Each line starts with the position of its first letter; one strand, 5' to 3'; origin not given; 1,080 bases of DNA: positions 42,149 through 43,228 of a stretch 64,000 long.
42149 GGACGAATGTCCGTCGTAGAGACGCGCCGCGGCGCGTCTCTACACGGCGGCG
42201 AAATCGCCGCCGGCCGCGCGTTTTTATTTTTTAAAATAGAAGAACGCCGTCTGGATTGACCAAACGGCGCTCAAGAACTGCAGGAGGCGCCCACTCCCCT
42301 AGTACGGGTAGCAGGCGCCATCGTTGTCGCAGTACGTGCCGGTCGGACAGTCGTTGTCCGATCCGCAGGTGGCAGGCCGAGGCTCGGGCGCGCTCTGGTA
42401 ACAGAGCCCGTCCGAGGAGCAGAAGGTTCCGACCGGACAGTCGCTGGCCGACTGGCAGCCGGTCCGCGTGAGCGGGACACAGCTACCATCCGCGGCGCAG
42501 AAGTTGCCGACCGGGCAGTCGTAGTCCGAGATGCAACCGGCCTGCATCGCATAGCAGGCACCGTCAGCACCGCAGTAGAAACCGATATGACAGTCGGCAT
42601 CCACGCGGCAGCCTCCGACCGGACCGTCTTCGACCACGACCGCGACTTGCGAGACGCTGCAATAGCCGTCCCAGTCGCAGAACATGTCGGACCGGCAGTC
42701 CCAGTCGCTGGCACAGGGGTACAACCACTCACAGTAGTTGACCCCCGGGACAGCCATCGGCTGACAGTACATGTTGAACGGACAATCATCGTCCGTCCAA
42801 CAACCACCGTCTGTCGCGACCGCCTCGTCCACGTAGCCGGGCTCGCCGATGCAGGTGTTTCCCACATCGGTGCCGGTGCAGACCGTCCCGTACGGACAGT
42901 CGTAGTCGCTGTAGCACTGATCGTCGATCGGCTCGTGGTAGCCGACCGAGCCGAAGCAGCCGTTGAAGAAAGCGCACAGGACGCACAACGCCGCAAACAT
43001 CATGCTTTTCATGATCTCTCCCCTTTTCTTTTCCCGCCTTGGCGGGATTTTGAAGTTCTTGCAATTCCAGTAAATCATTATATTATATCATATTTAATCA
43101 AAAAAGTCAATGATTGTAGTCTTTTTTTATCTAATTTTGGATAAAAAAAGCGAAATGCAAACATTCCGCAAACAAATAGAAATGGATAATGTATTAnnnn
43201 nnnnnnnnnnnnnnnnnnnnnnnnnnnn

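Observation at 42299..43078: GC-rich secreted protein built from about 8 tandem cysteine-rich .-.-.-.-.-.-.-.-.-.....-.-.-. modules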

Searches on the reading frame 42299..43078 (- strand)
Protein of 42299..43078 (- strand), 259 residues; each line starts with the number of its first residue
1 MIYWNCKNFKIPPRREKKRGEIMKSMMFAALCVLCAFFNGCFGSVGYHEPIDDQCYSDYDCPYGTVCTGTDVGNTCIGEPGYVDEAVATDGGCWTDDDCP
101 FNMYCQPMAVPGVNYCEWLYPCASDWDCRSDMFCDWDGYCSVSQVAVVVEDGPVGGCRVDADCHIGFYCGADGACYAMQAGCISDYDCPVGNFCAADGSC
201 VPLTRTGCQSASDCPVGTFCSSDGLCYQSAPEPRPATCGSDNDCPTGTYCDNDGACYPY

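Call 4: search_protein_families(library=pfam, proteins=[window:42299-43012:-], max_evalue=10)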
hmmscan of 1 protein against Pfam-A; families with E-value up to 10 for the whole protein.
window:42299-43012:- (237 aa): 5 families
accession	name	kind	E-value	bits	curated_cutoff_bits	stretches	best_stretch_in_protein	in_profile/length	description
PF04706.18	Dickkopf_N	-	8.5e-10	39.3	25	6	160-200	2-47/51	Dickkopf N-terminal cysteine-rich region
PF23416.1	DUF7107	-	2e-09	38.1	24.6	6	186-230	2-43/48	Domain of unknown function (DUF7107)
PF00095.26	WAP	-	0.044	14.5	20.8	3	28-55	12-39/41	WAP-type (Whey Acidic Protein) 'four-disulfide core'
PF14625.12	Lustrin_cystein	-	0.75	10.6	27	2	212-228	15-33/46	Lustrin, cysteine-rich repeated domain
PF00299.24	Squash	-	1.5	9.3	22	3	186-204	10-28/29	Squash family serine protease inhibitor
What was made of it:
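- On Pfam DUF7107 (PF23416): 38.1 bits (call 4).
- On Pfam Dickkopf_N (PF04706) domain: 39.3 bits; the best stretch, residues 160-200, covers model positions 2-47 of 51 (call 4).
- On Squash knottin inhibitors (PF00299): 9.3 bits (call 4).
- Closest known: Dickkopf N-terminal cysteine-rich domain. Same: The HMM score of 39.3 bits is above the cut-off (call 4).
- No carbohydrate-binding family is detected (call 4). Weak hits to Pfam Squash (9.3 bits) and WAP (14.5 bits) (call 4).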

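Call 5: search_protein_families(library=ncbifam, proteins=[window:42299-43012:-], max_evalue=10)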
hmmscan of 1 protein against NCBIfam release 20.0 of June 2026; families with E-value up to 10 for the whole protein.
window:42299-43012:- (237 aa): 1 family
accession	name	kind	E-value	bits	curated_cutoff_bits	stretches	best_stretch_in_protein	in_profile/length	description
TIGR04201.1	Myxo_Cys_RPT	repeat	5.4e-06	26.3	25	5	215-231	4-20/22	Cys-rich repeat-containing protein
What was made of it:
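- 42299..43012 (-): CDS, 237 aa plus stop (the maximal ORF runs to 43078). Pfam and NCBIfam hits are in this frame (calls 4, 5).
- On NCBIfam TIGR04201 (Myxo_Cys_RPT): 26.3 bits, E 5.4e-6, 5 stretches (call 5).
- On TraA outer-membrane exchange receptor (NF033759): The query matches only TIGR04201 in NCBIfam (call 5).
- Closest known: Cys-rich tandem repeats of Myxococcus xanthus TraA. Same: Both have a repeat of about 20 aa with conserved Cys; the query scores 26.3 bits against a cut-off of 25 (call 5).
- Dickkopf_N 39.3 bits, DUF7107 38.1 bits and TIGR04201 26.3 bits, all above the curated cut-offs (calls 4, 5).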

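Call 14: find_homologous_proteins(query=window:42299-43012:-, max_evalue=0.001)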
Query window:42299-43012:- (237 aa): 1 proteins with E <= 0.001 among 137 candidates.
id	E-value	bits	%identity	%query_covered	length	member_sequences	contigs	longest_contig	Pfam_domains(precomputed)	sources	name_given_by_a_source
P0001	3.2e-11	62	45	43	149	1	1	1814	-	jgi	jgi:hypothetical protein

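Call 15: find_encoding_contigs(protein=window:42299-43012:-, flank=10000, max_places=10)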
Protein window:42299-43012:- (237 aa): no gene with exactly this product is on record in the collection.

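Call 17: find_encoding_contigs(protein=window:42299-43078:-, flank=10000, max_places=10)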
Protein window:42299-43078:- (259 aa): 6 contigs read that carry it; 2 places shown.
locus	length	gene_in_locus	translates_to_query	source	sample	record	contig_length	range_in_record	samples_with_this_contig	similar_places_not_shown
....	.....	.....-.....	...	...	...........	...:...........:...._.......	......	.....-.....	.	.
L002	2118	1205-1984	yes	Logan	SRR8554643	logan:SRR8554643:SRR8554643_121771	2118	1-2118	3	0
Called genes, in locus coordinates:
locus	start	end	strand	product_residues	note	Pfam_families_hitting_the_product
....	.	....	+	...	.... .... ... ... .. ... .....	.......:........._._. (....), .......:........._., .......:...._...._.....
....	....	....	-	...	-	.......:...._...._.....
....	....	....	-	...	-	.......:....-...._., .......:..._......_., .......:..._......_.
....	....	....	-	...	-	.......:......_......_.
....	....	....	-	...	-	-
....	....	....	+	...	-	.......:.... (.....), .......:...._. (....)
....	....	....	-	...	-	-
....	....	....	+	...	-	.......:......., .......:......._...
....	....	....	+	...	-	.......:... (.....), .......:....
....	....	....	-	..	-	-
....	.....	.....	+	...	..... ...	-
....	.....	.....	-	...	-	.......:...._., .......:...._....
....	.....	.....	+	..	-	-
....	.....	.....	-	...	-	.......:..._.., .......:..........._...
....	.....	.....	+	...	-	-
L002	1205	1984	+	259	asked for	-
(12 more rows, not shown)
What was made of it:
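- On TraA outer-membrane exchange receptor (NF033759): The neighbours are gatB and miaA (call 17).
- Checked: It sits between gatB (40598-42136 +) and miaA (43197-44117 -); Pfam supports both in call 17.
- The same ORF occurs in at least 6 contigs from independent assemblies (call 17).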

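Call 22: search_protein_representatives(protein=window:42299-43012:-)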
Query: 237 residues. Proteins with E-value up to 0.001 (for the whole library): 119; up to 1e-10: 14; up to 1e-30: 0. The best 119 are listed.
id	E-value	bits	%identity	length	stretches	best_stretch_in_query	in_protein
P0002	3.1e-22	96.2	48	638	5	134-204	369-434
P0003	9.1e-22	94.6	41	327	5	133-235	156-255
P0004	1.8e-21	93.7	45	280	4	134-234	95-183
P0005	8.0e-17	78.4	45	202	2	109-205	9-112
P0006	7.7e-16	75.2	45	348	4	140-235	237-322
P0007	2.0e-13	67.3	40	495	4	134-233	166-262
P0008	5.4e-12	62.6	37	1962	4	130-235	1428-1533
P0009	5.8e-12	62.5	40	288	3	105-233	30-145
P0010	7.0e-12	62.2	41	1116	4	133-208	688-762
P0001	1.0e-11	61.7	48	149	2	133-235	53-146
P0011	1.7e-11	61.0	41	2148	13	128-205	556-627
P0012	1.7e-11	60.9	39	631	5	131-236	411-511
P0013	2.6e-11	60.3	44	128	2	133-207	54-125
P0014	5.3e-11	59.3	36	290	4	131-209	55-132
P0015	1.1e-10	58.4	47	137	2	134-205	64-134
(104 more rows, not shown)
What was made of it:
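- Tried and rejected: The exhaustive HMMER search was needed to see the family (call 22).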

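Call 26: search_protein_families(library=pfam, alignment_id=A1, max_evalue=0.001)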
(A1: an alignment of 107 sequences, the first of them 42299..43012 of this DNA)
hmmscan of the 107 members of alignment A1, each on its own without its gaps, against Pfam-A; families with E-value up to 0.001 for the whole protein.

A. member 1, window:42299-43012:- (237 aa): 2 families
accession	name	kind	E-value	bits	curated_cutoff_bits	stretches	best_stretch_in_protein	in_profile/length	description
PF04706.18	Dickkopf_N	-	8.5e-10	39.3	25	1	160-200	2-47/51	Dickkopf N-terminal cysteine-rich region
PF23416.1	DUF7107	-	2e-09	38.1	24.6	0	186-230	2-43/48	Domain of unknown function (DUF7107)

B. families by the number of members that match (of 107 scanned): 38 families (the first 25 are shown)
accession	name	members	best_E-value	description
PF23416.1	DUF7107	71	2.7e-35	Domain of unknown function (DUF7107)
PF04706.18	Dickkopf_N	55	2.4e-26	Dickkopf N-terminal cysteine-rich region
PF01683.23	EB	17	7.7e-09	EB module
PF19232.4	DUF5885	9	6.4e-16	Family of unknown function (DUF5885)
PF21164.2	Dumpy_DPY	9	3.8e-14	Dumpy, DPY module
PF00095.26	WAP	3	5.3e-07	WAP-type (Whey Acidic Protein) 'four-disulfide core'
PF11617.13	Cu-binding_MopE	2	1.5e-22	Putative metal-binding motif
PF09289.16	FOLN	2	1e-18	Follistatin/Osteonectin-like EGF domain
PF14625.12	Lustrin_cystein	2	7.6e-13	Lustrin, cysteine-rich repeated domain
PF02369.22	Big_1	2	1.1e-11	Bacterial Ig-like domain (group 1)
PF01666.22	DX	2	0.00017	DX module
PF00089.32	Trypsin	1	3.9e-27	Trypsin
PF18998.6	Flg_new_2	1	1.1e-25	Divergent InlB B-repeat domain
PF24681.1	Kelch_KLHDC2_KLHL20_DRC7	1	8.6e-22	KLHDC2/KLHL20/DRC7 Kelch-repeats domain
PF00395.25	SLH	1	3.1e-20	S-layer homology domain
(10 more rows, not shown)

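Call 27: search_protein_families(library=ncbifam, alignment_id=A1, max_evalue=0.001)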
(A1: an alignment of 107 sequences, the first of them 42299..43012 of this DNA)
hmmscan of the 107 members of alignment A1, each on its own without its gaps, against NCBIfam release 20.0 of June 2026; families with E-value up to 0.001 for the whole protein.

A. member 1, window:42299-43012:- (237 aa): 1 family
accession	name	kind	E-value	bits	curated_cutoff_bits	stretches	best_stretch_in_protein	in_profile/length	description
TIGR04201.1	Myxo_Cys_RPT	repeat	5.4e-06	26.3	25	0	215-231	4-20/22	Cys-rich repeat-containing protein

B. families by the number of members that match (of 107 scanned): 20 families
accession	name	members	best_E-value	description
TIGR04201.1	Myxo_Cys_RPT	50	7.3e-34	Cys-rich repeat-containing protein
NF033759.1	exchanger_TraA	10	7.8e-09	outer membrane exchange protein TraA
NF033662.1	acid_disulf_rpt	2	4.3e-09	acidic double-disulfide repeat-containing protein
TIGR04289.1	heavy_Cys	2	1.6e-08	eight-cysteine-cluster domain-containing protein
NF041905.1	MXAN_2677_2678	1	1.3e-17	myxosortase-dependent metalloprotease, MXAN_2677/MXAN_2678 family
NF000535.3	MSCRAMM_SdrC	1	6.4e-11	MSCRAMM family adhesin SdrC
NF012181.0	MSCRAMM_SdrD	1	1.7e-10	MSCRAMM family adhesin SdrD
NF041328.1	C_rich_MXAN6577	1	3.4e-10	MXAN_6577-like cysteine-rich protein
NF041938.1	RSIGE_not_HEIGH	1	2.1e-09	MYXO-CTERM-anchored inactivated metalloprotease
NF010237.0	PRK13684.1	1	2.1e-08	photosynthesis system II assembly factor Ycf48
TIGR04292.1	heavy_Cys_CGP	1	1e-07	CGP-CTERM-anchored Cys-rich protein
NF045728.1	glycosyl_F510_1955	1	1.3e-07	F510_1955 family glycosylhydrolase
NF033845.1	MSCRAMM_ClfB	1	1.3e-07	MSCRAMM family adhesin clumping factor ClfB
NF033609.2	MSCRAMM_ClfA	1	1.9e-07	MSCRAMM family adhesin clumping factor ClfA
NF040788.1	S-lay_SlaB_Mtsph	1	4.7e-06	S-layer protein SlaB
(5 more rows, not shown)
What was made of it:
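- Closest known: Cys-rich tandem repeats of Myxococcus xanthus TraA. Same: 50 of 106 homologues match the same model and 10 match the TraA model (call 27).
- Of 106 scanned homologues, 71 match DUF7107, 50 match TIGR04201 and 10 match the TraA model (calls 26, 27).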

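Call 46: predict_structure(alignment_id=A5)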
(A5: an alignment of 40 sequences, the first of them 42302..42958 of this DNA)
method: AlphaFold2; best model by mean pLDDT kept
length: 219 residues; sequences in the alignment: 40
mean_pLDDT: 71.1   pTM: 0.30
mean pLDDT of the five models: 71.1, 70.9, 70.6, 70.5, 69.2
residues with pLDDT >= 90: 26; 70-90: 113; 50-70: 33; < 50: 47
segments of 3 or more residues with pLDDT < 50: 1-11, 42-63, 106-110
pLDDT, mean of each block of 10 residues (from residue 1): 37 71 79 73 45 44 49 59 89 86 58 67 80 76 79 82 77 83 81 67 94 91
secondary structure, 60 per line:
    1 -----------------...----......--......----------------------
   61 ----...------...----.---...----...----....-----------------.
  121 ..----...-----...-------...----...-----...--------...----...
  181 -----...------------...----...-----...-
elements in order: E25-30 E33-38 E65-67 E74-76 E92-94 E99-102 E127-129 E135-137 E152-154 E160-162 E178-180 E186-188 E208-210 E216-218

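Call 48: fold_search(model_id=the predicted structure, library=pdb)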
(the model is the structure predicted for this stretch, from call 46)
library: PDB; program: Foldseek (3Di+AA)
matches with E <= 10: 51; with E <= 0.001: 0
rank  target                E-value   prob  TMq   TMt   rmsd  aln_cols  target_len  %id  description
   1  9qaw_B                1.7e-01  0.07  0.14  0.02  30.7       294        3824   17  CryoEM structure of the human LRP2 receptor ectodomain in complex with LRPAP1 (released 2026-03-11)
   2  8jut_A                1.7e-01  0.07  0.11  0.01  27.0       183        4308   19  rat megalin RAP complex (released 2024-06-19)
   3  2qsk                  2.4e-01  0.38  0.12  0.24   9.3        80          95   21  Atomic-resolution crystal structure of the Recombinant form of Scytovirin (released 2007-11-27)
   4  8jxf_B                4.3e-01  0.09  0.11  0.04  13.3       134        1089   17  rat megalin RAP complex bodyA (released 2024-06-19)
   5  8jxb_B                4.3e-01  0.06  0.16  0.05  23.2       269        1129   14  Cryo-EM structure of rat megalin wingAc (released 2024-06-19)
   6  5o57_MODEL_1_A        4.6e-01  0.21  0.12  0.25  15.2       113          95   14  Solution Structure of the N-terminal Region of Dkk4 (released 2018-06-13)
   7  7pfp_A                8.2e-01  0.04  0.14  0.07  13.8       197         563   18  Full-length cryo-EM structure of the native human uromodulin (UMOD)/Tamm-Horsfall protein (THP) filament (released 2022-03-16)
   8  8jxi_A                8.2e-01  0.03  0.14  0.05  23.0       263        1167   16  rat megalin RAP complex wingB (released 2024-06-19)
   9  2m7t_MODEL_1_A        9.4e-01  0.80  0.11  0.60   1.3        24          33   38  Solution NMR Structure of Engineered Cystine Knot Protein 2.5D (released 2014-05-07)
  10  2po8_MODEL_1_A        1.1e+00  0.69  0.13  0.70   2.4        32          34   31  The structure of a two-disulfide intermediate of MCoTI-II (released 2008-05-06)
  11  1h9h_I                1.3e+00  0.89  0.11  0.74   0.7        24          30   33  COMPLEX OF EETI-II WITH PORCINE TRYPSIN (released 2004-07-26)
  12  1w7z_A                1.3e+00  0.89  0.11  0.72   0.7        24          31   33  Crystal structure of the free (uncomplexed) Ecballium elaterium trypsin inhibitor (EETI-II) (released 2005-11-01)
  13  1h9i_I                1.3e+00  0.87  0.11  0.73   0.7        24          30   29  COMPLEX OF EETI-II MUTANT WITH PORCINE TRYPSIN (released 2004-07-26)
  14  2it8_MODEL_1_A        1.4e+00  0.84  0.10  0.73   0.7        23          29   39  Solution structure of a linear analog of the cyclic squash trypsin inhibitor MCoTI-II (released 2007-10-02)
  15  1ha9_MODEL_1_A        1.4e+00  0.60  0.12  0.67   5.5        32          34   31  SOLUTION STRUCTURE OF THE SQUASH TRYPSIN INHIBITOR MCoTI-II, NMR, 30 STRUCTURES. (released 2001-04-12)
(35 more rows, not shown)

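Call 56: find_related_loci(query=A2, collection=metagenome_contigs, flank=5000)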
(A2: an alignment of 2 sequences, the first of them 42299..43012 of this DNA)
Query A2 (237 aa) in metagenome_contigs; peptide patterns used: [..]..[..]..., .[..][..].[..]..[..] (x = any residue, [..] = any of these).
190 stretches matched a pattern; 3 encode a relative of the query (tblastn E <= 1e-3); 3 distinct loci.
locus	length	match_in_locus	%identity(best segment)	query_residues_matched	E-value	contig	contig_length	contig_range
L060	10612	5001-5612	44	5-237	6e-22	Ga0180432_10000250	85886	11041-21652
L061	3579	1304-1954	34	1-237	9e-19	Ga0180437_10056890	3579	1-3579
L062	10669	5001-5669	35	20-236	3e-12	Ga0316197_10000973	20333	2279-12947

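Call 64: search_protein_families(library=pfam, proteins=[L062:4923-5879:+], max_evalue=0.01)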
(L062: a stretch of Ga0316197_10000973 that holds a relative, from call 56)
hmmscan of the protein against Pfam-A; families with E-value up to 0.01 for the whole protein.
L062:4923-5879:+ (318 aa): 3 families
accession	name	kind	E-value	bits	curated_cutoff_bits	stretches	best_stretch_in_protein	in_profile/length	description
PF01683.23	EB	-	8.8e-07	29.3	24.3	0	287-318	9-40/52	EB module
PF23416.1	DUF7107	-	9.9e-06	26.2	24.6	1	119-161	1-46/48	Domain of unknown function (DUF7107)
PF04706.18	Dickkopf_N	-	4.6e-05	24.1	25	1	93-138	1-51/51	Dickkopf N-terminal cysteine-rich region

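Call 67: list_cluster_members(proteins=[window:42299-43078:-, window:40598-42136:+, window:43197-44117:-, window:61831-62121:+, L003:7073-7744:+])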
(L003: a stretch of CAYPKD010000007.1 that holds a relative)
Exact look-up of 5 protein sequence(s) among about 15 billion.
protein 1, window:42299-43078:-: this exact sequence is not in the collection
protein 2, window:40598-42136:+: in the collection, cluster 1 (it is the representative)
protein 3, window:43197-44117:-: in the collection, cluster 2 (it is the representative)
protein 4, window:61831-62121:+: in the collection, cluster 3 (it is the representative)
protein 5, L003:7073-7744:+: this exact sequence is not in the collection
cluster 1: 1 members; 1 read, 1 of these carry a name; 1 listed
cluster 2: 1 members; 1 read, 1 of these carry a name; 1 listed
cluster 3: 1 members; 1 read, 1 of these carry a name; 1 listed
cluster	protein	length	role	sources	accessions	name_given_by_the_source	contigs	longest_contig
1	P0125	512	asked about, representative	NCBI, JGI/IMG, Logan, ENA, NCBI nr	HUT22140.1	MAG TPA: Asp-tRNA(Asn)/Glu-tRNA(Gln) amidotransferase subunit GatB [Candidatus ... | Asp-tRNA(Asn)/Glu-tRNA(Gln) amidotransferase subunit GatB [Candidatus Bipolaricaulota ...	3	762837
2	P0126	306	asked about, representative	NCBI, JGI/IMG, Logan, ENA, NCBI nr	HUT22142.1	MAG TPA: tRNA (adenosine(37)-N6)-dimethylallyltransferase MiaA [Candidatus ... | tRNA (adenosine(37)-N6)-dimethylallyltransferase MiaA [Candidatus Bipolaricaulota ...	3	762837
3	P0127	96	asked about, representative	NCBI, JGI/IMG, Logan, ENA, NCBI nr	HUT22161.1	MAG TPA: 50S ribosomal protein L27 [Candidatus Bipolaricaulota bacterium] | 50S ribosomal protein L27 [Candidatus Bipolaricaulota bacterium]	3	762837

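Call 77: list_cluster_members(proteins=[window:42299-43012:-, window:42299-43003:-, window:42299-43000:-, window:54142-55236:-, window:38999-39421:-, window:1229-2128:-, window:2230-3663:-, window:252-986:-])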
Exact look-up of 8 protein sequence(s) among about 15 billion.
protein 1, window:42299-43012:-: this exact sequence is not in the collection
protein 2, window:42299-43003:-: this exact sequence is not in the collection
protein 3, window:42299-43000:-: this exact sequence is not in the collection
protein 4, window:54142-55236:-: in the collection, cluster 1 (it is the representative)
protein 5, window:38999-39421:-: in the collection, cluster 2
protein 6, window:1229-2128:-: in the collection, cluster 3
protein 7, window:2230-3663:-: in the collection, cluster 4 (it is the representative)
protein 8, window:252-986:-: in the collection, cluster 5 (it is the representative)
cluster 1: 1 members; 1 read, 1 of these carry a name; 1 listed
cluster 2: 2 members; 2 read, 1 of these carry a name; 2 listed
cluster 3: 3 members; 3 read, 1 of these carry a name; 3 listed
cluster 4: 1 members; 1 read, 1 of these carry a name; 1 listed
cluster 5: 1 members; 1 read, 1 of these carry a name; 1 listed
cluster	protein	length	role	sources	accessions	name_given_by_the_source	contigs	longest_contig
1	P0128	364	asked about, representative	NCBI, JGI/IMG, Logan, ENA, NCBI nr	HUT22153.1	MAG TPA: hypothetical protein VMX18_01950 [Candidatus Bipolaricaulota bacterium] | hypothetical protein [Candidatus Bipolaricaulota bacterium]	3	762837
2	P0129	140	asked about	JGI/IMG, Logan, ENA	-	-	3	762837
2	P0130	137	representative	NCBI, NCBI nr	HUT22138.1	MAG TPA: hypothetical protein VMX18_01875 [Candidatus Bipolaricaulota bacterium] | hypothetical protein [Candidatus Bipolaricaulota bacterium]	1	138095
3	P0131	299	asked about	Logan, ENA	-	-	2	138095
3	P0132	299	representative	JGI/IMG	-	-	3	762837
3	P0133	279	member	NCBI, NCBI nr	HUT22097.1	MAG TPA: hypothetical protein VMX18_01660 [Candidatus Bipolaricaulota bacterium] | hypothetical protein [Candidatus Bipolaricaulota bacterium]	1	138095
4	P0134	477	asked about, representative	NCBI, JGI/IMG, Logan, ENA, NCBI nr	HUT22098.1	MAG TPA: hypothetical protein VMX18_01665 [Candidatus Bipolaricaulota bacterium] | hypothetical protein [Candidatus Bipolaricaulota bacterium]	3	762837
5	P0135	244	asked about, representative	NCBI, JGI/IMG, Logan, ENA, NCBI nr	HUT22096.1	MAG TPA: hypothetical protein VMX18_01655 [Candidatus Bipolaricaulota bacterium] | hypothetical protein [Candidatus Bipolaricaulota bacterium]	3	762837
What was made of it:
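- Tried and rejected: The 237-aa product and two shorter start variants are not in the protein collection (calls 15, 77). The identical MAG proteins are labelled Candidatus Bipolaricaulota bacterium (calls 67, 77).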
